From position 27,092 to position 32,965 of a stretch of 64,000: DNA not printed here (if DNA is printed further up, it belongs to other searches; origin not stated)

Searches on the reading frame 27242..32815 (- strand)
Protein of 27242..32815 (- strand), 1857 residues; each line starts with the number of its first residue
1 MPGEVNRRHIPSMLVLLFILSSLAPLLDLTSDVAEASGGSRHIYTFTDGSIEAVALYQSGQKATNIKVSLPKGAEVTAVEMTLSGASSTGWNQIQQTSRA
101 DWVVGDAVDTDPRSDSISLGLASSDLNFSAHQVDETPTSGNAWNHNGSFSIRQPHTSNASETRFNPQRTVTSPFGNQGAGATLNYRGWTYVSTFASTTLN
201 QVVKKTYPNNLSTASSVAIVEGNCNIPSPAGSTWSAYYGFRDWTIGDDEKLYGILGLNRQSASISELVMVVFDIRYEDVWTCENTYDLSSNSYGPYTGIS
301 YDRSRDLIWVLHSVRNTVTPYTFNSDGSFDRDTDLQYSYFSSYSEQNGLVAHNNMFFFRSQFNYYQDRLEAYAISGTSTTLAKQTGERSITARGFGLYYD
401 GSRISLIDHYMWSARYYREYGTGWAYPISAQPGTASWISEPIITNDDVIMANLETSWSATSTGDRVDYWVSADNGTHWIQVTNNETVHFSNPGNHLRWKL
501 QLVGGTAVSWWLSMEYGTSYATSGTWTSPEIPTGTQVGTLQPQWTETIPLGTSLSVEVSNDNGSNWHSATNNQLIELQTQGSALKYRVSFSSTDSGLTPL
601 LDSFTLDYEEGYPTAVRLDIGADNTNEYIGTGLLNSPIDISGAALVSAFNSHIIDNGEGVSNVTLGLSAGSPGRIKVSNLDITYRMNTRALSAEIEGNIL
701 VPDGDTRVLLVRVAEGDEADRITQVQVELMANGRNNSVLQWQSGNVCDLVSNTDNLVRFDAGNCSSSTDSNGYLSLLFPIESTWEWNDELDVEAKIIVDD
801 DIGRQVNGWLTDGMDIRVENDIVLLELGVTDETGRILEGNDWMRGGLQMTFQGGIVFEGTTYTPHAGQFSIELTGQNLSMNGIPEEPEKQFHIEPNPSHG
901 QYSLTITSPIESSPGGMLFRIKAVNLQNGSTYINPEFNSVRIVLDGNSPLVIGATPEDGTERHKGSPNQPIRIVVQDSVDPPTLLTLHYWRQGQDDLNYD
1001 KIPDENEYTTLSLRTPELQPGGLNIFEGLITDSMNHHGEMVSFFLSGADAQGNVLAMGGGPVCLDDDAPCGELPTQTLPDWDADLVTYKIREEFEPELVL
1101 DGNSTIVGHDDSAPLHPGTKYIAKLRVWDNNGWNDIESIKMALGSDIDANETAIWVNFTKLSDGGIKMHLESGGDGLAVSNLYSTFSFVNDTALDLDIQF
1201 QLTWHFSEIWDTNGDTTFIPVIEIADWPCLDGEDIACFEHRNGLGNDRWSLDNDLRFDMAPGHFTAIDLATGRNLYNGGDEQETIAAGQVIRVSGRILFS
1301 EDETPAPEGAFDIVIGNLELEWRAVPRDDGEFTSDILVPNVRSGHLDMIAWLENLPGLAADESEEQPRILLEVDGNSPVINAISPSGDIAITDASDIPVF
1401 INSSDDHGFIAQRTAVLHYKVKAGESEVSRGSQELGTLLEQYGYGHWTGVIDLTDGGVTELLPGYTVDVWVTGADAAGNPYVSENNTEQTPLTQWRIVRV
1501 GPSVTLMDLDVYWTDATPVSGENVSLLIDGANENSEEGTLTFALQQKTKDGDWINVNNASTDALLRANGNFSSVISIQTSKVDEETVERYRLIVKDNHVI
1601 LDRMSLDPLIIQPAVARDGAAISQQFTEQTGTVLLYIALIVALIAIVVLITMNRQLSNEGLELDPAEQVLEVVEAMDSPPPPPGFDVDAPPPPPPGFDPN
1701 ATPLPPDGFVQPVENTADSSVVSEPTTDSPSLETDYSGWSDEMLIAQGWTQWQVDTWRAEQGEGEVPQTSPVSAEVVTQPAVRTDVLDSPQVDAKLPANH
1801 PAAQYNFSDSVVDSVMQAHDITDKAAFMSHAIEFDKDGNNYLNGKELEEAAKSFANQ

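Call 5: search_protein_families(library=pfam, proteins=[window:27242-32815:-], max_evalue=0.01)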
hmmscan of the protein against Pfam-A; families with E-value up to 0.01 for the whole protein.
window:27242-32815:- (1857 aa): 1 family
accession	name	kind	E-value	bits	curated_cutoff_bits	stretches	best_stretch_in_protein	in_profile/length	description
PF20578.4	aBig_2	-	0.0086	16.3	27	0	705-756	4-53/89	Atrophied bacterial Ig domain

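Call 64: search_protein_families(library=pfam, proteins=[window:27242-32815:-], max_evalue=1)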
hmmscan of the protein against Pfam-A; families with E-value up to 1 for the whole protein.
window:27242-32815:- (1857 aa): 7 families
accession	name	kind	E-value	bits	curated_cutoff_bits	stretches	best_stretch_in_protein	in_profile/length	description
PF20578.4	aBig_2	-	0.0086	16.3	27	1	705-756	4-53/89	Atrophied bacterial Ig domain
PF21226.3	MalQ_N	-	0.044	14.6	24.1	1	493-551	10-70/91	MalQ N-terminal beta sandwich domain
PF00036.39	EF-hand_1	-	0.1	12.7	25.4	1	1833-1853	8-28/29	EF hand domain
PF13405.12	EF-hand_6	-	0.22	11.8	25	1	1833-1853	8-28/30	EF-hand domain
PF21474.3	DNApolII_N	-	0.26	11.5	25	1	457-482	8-33/36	DNA polymerase II, N-terminal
PF04964.19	Flp_Fap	-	0.42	10.9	32.2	0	1638-1659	14-33/46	Flp/Fap pilin component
PF25788.1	Ig_Rha78A_N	-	0.49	11.1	27.4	1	1112-1143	68-103/105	Rha78A-like, N-terminal immunoglobulin domain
